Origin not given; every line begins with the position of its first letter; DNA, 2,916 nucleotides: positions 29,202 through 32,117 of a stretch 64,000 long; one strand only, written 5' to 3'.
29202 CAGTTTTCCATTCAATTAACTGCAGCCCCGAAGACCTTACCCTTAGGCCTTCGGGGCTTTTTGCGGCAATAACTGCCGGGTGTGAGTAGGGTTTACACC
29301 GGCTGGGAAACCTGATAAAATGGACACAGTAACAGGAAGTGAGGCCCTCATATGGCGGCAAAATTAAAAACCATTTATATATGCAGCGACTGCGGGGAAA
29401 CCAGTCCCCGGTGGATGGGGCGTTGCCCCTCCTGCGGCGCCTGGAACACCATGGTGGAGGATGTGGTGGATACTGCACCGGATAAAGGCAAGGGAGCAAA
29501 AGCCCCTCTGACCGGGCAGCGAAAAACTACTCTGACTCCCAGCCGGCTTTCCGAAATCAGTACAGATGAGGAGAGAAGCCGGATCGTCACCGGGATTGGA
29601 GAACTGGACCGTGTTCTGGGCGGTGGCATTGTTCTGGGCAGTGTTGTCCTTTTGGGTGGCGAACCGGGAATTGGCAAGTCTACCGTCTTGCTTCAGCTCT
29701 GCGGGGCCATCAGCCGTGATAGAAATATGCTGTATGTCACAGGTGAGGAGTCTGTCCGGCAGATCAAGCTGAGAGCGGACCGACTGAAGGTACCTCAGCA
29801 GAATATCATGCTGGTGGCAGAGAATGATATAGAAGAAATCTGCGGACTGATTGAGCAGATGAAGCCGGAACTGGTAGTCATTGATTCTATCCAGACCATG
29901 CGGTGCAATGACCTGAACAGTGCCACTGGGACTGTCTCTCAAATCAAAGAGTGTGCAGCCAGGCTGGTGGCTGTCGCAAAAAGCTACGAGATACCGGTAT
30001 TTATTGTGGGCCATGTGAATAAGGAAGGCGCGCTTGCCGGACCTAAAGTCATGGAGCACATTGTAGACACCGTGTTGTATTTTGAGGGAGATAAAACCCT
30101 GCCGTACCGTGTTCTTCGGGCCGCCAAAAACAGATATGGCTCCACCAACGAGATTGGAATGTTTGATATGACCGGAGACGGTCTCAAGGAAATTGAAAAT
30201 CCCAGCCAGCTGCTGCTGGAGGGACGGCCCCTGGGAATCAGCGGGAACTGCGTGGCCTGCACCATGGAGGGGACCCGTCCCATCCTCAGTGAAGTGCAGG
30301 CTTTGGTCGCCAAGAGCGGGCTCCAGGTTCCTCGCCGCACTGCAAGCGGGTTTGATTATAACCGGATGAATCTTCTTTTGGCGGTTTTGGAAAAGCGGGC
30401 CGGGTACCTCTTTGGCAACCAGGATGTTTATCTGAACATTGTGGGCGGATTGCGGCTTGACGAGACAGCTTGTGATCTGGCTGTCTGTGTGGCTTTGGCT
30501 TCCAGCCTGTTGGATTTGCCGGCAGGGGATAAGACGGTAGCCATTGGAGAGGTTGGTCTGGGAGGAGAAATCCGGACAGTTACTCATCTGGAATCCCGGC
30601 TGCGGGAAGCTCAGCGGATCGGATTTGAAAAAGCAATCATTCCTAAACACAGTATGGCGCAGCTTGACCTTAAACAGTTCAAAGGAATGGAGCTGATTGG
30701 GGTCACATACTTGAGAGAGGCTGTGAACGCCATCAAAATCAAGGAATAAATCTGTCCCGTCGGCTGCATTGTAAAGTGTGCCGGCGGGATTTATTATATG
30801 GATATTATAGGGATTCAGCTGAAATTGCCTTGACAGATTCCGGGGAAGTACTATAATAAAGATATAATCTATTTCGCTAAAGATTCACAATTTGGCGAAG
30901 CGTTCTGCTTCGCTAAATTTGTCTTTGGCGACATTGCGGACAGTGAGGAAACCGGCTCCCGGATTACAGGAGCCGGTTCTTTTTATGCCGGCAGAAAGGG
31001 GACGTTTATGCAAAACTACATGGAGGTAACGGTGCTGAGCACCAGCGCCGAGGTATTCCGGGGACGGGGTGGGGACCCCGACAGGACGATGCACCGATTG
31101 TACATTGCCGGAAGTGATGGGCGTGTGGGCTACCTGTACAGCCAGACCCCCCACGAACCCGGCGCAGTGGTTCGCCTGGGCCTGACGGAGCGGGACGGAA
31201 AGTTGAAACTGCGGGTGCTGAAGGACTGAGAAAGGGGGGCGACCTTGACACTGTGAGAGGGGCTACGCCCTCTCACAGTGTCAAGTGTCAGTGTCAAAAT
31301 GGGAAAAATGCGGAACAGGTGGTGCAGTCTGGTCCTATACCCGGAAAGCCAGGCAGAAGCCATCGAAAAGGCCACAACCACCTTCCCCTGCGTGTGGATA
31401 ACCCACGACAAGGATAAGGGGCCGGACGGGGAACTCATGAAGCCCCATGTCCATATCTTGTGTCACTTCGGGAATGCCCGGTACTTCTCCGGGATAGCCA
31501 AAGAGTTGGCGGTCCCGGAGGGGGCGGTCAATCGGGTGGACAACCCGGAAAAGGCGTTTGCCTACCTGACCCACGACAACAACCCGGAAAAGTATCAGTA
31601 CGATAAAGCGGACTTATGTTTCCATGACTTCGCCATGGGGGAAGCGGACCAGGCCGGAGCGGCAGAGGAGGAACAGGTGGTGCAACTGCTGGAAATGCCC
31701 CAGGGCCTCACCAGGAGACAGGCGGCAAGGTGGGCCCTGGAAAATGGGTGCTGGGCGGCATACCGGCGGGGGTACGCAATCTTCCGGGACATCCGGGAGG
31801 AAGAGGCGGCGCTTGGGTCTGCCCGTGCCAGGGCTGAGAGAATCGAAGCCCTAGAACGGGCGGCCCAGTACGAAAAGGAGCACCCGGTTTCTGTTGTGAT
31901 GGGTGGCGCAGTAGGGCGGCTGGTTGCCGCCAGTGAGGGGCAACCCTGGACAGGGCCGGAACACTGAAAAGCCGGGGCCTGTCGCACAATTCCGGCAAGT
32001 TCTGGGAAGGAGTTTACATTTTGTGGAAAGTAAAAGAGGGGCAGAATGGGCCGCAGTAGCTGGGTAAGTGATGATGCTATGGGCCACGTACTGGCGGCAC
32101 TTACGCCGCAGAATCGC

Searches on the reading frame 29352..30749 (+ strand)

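Call 11: search_protein_families(library=pfam, proteins=[window:29352-30749:+], max_evalue=0.1)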
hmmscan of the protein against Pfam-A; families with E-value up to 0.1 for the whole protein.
window:29352-30749:+ (465 aa): 24 families
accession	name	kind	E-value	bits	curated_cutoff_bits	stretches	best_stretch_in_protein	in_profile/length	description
PF13481.12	AAA_25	-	1.5e-16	61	27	1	78-227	15-195/195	AAA domain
PF06745.19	ATPase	-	1.5e-15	57.7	26.6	2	80-147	3-72/231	KaiC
PF18073.7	Zn_ribbon_LapB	-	2.8e-13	49.7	25.7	1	9-36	1-28/28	Rubredoxin metal binding domain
PF03796.21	DnaB_C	-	2.2e-08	34.2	27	2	168-224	126-180/255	DnaB-like helicase C terminal domain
PF13541.12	ChlI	-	5.1e-08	33.3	27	1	350-433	36-120/121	Subunit ChlI of Mg-chelatase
PF00004.35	AAA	-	3.5e-05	24.7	21.2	1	99-225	1-111/131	ATPase family associated with various cellular activities (AAA)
PF25199.1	nSTAND_NTPase5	-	9e-05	22.8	34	1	97-189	42-138/145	Novel STAND NTPase 5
PF23442.1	DUF7125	-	0.00018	21.1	29.1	1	76-138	2-60/207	Family of unknown function (DUF7125)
PF00005.33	ABC_tran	-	0.00027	22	25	1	95-169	10-80/137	ABC transporter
PF13191.12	AAA_16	-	0.00036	21.5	32.6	1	93-132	24-59/167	AAA ATPase domain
PF05362.19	Lon_C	-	0.00048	20.2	21.1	1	370-438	108-176/205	Lon protease (S16) C-terminal proteolytic domain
PF08423.17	Rad51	-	0.00075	19.3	22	1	77-222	7-175/244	Rad51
PF07728.20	AAA_5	-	0.0013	19.2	22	1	99-140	2-42/139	AAA domain (dynein-related subfamily)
PF13479.12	AAA_24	-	0.0021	18.4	27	1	98-183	4-76/195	AAA domain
PF00857.26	Isochorismatase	-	0.0072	16.9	27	1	174-224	3-52/175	Isochorismatase domain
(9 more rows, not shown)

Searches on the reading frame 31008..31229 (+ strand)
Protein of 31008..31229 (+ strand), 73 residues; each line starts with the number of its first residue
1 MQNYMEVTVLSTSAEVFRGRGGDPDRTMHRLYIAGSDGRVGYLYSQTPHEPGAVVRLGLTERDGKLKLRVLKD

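Call 11: search_protein_families(library=pfam, proteins=[window:31008-31229:+], max_evalue=0.1)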
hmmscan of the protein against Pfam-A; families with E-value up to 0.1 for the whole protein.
window:31008-31229:+ (73 aa): 0 families

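Call 48: search_protein_families(library=ncbifam, proteins=[window:31008-31229:+], max_evalue=0.01)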
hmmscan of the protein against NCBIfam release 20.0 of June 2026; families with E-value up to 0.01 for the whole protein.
window:31008-31229:+ (73 aa): 0 families

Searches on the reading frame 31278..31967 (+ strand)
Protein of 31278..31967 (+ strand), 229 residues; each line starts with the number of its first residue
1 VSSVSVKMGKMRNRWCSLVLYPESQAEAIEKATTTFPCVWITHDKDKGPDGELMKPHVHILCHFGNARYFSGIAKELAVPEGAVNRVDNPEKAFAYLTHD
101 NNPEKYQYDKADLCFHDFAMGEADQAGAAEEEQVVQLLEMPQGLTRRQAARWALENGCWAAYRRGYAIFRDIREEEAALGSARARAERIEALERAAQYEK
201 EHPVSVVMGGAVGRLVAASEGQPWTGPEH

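Call 11: search_protein_families(library=pfam, proteins=[window:31278-31967:+], max_evalue=0.1)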
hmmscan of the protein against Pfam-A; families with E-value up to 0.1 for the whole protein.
window:31278-31967:+ (229 aa): 2 families
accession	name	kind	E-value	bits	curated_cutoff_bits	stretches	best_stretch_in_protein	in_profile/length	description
PF01719.23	Rep_OBD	-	9.2e-17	61.8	24.6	1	12-118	5-118/121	Plasmid replication protein, origin binding domain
PF04824.21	Rad21_Rec8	-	0.055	13.2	22.7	1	131-151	2-22/55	Conserved region of Rad21 / Rec8 like protein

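Call 16: find_encoding_contigs(protein=window:31278-31967:+, flank=6000, max_places=10)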
Protein window:31278-31967:+ (229 aa): no gene with exactly this product is on record in the collection.

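Call 18: find_homologous_proteins(query=window:31299-31967:+)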
Query window:31299-31967:+ (222 aa): 231 proteins with E <= 0.001 among 1282 candidates; the best 120 are listed.
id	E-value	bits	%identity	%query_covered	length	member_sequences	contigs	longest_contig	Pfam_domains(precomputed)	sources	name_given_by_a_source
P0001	1.6e-145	500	97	100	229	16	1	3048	PF01719.24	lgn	-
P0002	3.2e-133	460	90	100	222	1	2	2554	PF01719.24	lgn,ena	-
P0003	1.0e-77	279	61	95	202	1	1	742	PF01719.24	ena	-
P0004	2.9e-44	169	40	97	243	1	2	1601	PF01719.24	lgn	-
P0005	5.4e-44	168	44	81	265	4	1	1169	PF01719.24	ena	-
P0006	5.4e-43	165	43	84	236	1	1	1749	PF01719.24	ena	-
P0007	5.9e-19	87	37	75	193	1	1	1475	PF01719.24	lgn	-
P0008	5.8e-18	83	36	80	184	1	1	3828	PF01719.24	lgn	-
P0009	2.6e-17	81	31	78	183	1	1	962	PF01719.24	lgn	-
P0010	1.5e-15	75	30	76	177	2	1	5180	PF01719.24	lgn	-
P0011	3.0e-15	74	30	76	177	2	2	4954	PF01719.24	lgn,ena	-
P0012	1.2e-14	72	30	75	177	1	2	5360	PF01719.24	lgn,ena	-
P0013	3.1e-14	71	31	75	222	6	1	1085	PF01719.24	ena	-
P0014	9.7e-14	70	35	57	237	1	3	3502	PF13384.13,PF21861.3,PF01719.24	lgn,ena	-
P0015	4.9e-12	64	37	53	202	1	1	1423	PF01719.24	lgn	-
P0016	9.4e-12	63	39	46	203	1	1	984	PF01719.24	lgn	-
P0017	1.1e-11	63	36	53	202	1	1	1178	PF01719.24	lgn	-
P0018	1.3e-11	63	34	57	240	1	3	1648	PF21861.3,PF01719.24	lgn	-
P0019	1.7e-11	62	35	47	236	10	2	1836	PF02796.22,PF01719.24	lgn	-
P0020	2.0e-11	62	39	48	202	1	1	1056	PF01719.24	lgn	-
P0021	2.7e-11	61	37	52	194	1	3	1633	PF21861.3,PF01719.24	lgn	-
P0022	3.0e-11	61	37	52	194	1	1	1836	PF21861.3,PF01719.24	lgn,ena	-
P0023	3.0e-11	61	37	52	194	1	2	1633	PF21861.3,PF01719.24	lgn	-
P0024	3.1e-11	61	32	59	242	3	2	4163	PF21861.3,PF01719.24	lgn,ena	-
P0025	3.5e-11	61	34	57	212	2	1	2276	PF21861.3,PF01719.24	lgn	-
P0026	4.7e-11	61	32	58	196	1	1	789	PF01719.24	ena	-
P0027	5.2e-11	61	35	47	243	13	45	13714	PF21861.3,PF01719.24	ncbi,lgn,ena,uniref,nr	ncbi:Rep family protein [Ligilactobacillus salivarius]|uniref:Rep family protein n=1 Tax=Ligilactoba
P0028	6.0e-11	60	38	49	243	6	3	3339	PF13384.13,PF21861.3,PF01719.24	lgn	-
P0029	6.9e-11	60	36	51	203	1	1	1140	PF01719.24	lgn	-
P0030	7.7e-11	60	32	58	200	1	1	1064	PF21861.3,PF01719.24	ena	-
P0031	9.6e-11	60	39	47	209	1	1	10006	PF21861.3,PF01719.24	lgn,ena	-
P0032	9.6e-11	60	38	47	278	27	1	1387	PF21861.3,PF01719.24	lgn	-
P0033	1.1e-10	59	33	58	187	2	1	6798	PF01719.24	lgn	-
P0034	1.8e-10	59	38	47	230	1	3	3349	PF02796.22,PF21861.3,PF01719.24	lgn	-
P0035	2.2e-10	59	26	82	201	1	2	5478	PF01719.24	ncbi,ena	-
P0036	2.7e-10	58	34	59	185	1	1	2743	PF21861.3,PF01719.24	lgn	-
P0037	4.4e-10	58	27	82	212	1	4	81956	PF21861.3,PF01719.24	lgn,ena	-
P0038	4.5e-10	58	26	82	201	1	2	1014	PF21861.3,PF01719.24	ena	-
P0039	4.6e-10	57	35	62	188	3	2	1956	PF21861.3,PF01719.24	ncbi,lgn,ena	-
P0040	6.2e-10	57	35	56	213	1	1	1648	PF21861.3,PF01719.24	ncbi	-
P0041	6.2e-10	57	42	46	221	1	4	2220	PF21861.3,PF01719.24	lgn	-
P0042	8.4e-10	57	37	46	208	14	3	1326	PF21861.3,PF01719.24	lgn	-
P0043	1.1e-9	56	39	46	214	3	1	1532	PF21861.3,PF01719.24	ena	-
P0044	1.1e-9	56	31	63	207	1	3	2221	PF21861.3,PF01719.24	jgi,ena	-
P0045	1.1e-9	56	27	68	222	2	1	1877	PF21861.3,PF01719.24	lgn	-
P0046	1.4e-9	56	31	63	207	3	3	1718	PF21861.3,PF01719.24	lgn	-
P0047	1.4e-9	56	33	50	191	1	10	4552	PF21861.3,PF01719.24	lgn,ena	-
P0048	1.4e-9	56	30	55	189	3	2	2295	PF21861.3,PF01719.24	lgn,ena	-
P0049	1.5e-9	56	35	47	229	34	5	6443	PF13384.13,PF13936.13,PF02796.22,PF21861.3,PF01719.24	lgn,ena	-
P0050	1.7e-9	56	30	59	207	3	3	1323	PF21861.3,PF01719.24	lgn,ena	-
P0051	2.1e-9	55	32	66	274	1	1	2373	PF01719.24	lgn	-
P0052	2.3e-9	55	27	82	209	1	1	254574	PF21861.3,PF01719.24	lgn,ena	-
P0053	2.4e-9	55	35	46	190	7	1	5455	PF21861.3,PF01719.24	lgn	-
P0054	2.6e-9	55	36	47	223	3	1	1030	PF21861.3,PF01719.24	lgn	-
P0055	2.7e-9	55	35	48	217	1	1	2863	PF21861.3,PF01719.24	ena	-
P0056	2.7e-9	55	41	45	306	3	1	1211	PF21861.3,PF01719.24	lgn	-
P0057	2.8e-9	55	36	46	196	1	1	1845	PF21861.3,PF01719.24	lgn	-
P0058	3.1e-9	55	36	47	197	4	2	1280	PF21861.3,PF01719.24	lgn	-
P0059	3.3e-9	55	35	46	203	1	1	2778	PF21861.3,PF01719.24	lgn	-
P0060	4.1e-9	54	35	58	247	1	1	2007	PF01719.24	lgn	-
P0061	4.2e-9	54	31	63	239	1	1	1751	PF21861.3,PF01719.24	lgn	-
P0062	4.2e-9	54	32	57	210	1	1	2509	PF21861.3,PF01719.24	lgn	-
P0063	4.4e-9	54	31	57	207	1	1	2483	PF21861.3,PF01719.24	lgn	-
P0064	4.5e-9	54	32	59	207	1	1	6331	PF21861.3,PF01719.24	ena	-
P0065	4.5e-9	54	32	59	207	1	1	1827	PF21861.3,PF01719.24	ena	-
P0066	4.5e-9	54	32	62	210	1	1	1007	PF01719.24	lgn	-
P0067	4.7e-9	54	29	65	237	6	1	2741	PF21861.3,PF01719.24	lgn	-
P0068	4.8e-9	54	33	50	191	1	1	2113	PF21861.3,PF01719.24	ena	-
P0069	5.8e-9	54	32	58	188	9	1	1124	PF21861.3,PF01719.24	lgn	-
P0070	5.8e-9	54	36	47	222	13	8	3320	PF21861.3,PF01719.24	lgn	-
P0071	5.8e-9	54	26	82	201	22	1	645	PF21861.3,PF01719.24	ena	-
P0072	6.2e-9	54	30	63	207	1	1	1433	PF21861.3,PF01719.24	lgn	-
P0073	6.4e-9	54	27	66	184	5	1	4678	PF21861.3,PF01719.24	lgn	-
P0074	6.4e-9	54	32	62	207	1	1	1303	PF21861.3,PF01719.24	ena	-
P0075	6.8e-9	54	32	62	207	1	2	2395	PF21861.3,PF01719.24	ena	-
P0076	6.9e-9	54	27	66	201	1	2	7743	PF01719.24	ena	-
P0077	7.4e-9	54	30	62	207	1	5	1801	PF21861.3,PF01719.24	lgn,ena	-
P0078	9.4e-9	53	32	55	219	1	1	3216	PF21861.3,PF01719.24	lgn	-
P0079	9.8e-9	53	32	47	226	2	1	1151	PF21861.3,PF01719.24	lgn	-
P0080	1.1e-8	53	31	65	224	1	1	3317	PF01719.24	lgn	-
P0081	1.2e-8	53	35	47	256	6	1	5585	PF21861.3,PF01719.24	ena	-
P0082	1.2e-8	53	32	55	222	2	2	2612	PF21861.3,PF01719.24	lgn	-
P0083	1.3e-8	53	31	61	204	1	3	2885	PF21861.3,PF01719.24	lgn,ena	-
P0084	1.5e-8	53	36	46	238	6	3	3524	PF21861.3,PF01719.24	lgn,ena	-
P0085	1.8e-8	52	36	45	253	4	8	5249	PF01719.24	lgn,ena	-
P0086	2.5e-8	52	32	55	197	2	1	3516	PF21861.3,PF01719.24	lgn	-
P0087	2.8e-8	52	31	66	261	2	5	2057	PF21861.3,PF01719.24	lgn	-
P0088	2.9e-8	52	32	55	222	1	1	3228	PF21861.3,PF01719.24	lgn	-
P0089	2.9e-8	52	35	47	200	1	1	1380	PF21861.3,PF01719.24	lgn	-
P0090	3.1e-8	52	32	55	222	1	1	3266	PF21861.3,PF01719.24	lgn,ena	-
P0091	3.1e-8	51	35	58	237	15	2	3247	PF21861.3,PF01719.24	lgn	-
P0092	3.2e-8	51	35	46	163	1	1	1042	PF01719.24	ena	-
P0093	3.2e-8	51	37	47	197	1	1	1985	PF21861.3,PF01719.24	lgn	-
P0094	3.4e-8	51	32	59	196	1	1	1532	PF01719.24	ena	-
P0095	3.4e-8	51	32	59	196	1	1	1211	PF01719.24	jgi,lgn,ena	jgi:hypothetical protein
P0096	3.8e-8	51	34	47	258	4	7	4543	PF21861.3,PF01719.24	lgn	-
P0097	3.8e-8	51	33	47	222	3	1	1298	PF21861.3,PF01719.24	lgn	-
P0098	4.4e-8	51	39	46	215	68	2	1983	PF21861.3,PF01719.24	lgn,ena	-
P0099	4.5e-8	51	36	46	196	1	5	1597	PF21861.3,PF01719.24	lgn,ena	-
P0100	4.8e-8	51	38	48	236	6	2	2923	PF21861.3,PF01719.24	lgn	-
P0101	4.9e-8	51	31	50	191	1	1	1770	PF21861.3,PF01719.24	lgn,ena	-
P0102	5.0e-8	51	34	47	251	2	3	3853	PF08279.19,PF13384.13,PF21861.3,PF01719.24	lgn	-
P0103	5.4e-8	51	28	82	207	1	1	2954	PF01719.24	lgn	-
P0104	5.6e-8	51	35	48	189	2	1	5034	PF21861.3,PF01719.24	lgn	-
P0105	7.1e-8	50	35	45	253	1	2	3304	PF01719.24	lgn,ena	-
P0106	7.7e-8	50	39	46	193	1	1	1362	PF21861.3,PF01719.24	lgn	-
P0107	7.9e-8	50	31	58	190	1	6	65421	PF01719.24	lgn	-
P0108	7.9e-8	50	39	46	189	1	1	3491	PF21861.3,PF01719.24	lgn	-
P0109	8.6e-8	50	32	50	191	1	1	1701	PF21861.3,PF01719.24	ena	-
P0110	9.9e-8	50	27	68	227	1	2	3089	PF21861.3,PF01719.24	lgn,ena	-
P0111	1.0e-7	50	41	45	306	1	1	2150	PF21861.3,PF01719.24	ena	-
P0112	1.1e-7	50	28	86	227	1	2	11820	PF21861.3,PF01719.24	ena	-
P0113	1.1e-7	50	36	47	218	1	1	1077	PF21861.3,PF01719.24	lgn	-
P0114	1.3e-7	49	34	47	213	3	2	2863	PF21861.3,PF01719.24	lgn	-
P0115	1.3e-7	49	39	47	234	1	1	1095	PF21861.3,PF01719.24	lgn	-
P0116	1.3e-7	49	36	46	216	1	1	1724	PF21861.3,PF01719.24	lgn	-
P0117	1.3e-7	49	35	45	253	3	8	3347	PF01719.24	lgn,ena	-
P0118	1.4e-7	49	24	86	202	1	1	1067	PF21861.3,PF01719.24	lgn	-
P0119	1.9e-7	49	30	65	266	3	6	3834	PF21861.3,PF01719.24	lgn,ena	-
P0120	1.9e-7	49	29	58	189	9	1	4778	PF01719.24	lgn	-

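Call 20: find_encoding_contigs(protein=P0001, flank=6000, max_places=10)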
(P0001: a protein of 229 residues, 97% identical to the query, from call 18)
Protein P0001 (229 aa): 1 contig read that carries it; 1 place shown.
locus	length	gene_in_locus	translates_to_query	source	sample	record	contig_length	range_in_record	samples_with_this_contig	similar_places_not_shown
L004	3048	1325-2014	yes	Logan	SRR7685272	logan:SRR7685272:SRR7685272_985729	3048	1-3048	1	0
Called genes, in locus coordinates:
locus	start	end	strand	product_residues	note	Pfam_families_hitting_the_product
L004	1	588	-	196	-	?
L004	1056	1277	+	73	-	-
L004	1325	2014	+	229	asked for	PF01719:Rep_OBD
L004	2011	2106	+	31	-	-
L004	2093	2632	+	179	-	PF00589:Phage_integrase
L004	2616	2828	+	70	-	-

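Call 21: find_encoding_contigs(protein=P0002, flank=6000, max_places=10)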
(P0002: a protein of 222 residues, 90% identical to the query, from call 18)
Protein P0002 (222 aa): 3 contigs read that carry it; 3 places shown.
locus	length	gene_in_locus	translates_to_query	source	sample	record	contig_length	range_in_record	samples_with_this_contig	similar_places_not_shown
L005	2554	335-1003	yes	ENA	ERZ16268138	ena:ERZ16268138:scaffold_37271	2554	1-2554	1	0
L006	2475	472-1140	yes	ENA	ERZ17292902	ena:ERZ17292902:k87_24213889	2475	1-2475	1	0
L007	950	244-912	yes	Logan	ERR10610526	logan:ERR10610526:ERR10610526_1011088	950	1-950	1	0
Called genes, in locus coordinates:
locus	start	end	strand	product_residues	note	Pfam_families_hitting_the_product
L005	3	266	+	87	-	?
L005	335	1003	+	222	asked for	PF01719:Rep_OBD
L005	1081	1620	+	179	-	PF00589:Phage_integrase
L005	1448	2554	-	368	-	?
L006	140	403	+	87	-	-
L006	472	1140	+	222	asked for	PF01719:Rep_OBD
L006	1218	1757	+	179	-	PF00589:Phage_integrase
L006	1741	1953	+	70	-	-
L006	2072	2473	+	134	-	?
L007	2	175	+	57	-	?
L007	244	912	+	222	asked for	PF01719:Rep_OBD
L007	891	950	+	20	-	?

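Call 48: search_protein_families(library=ncbifam, proteins=[window:31299-31967:+], max_evalue=0.01)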
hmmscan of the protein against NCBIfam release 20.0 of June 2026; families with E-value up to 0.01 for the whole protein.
window:31299-31967:+ (222 aa): 0 families
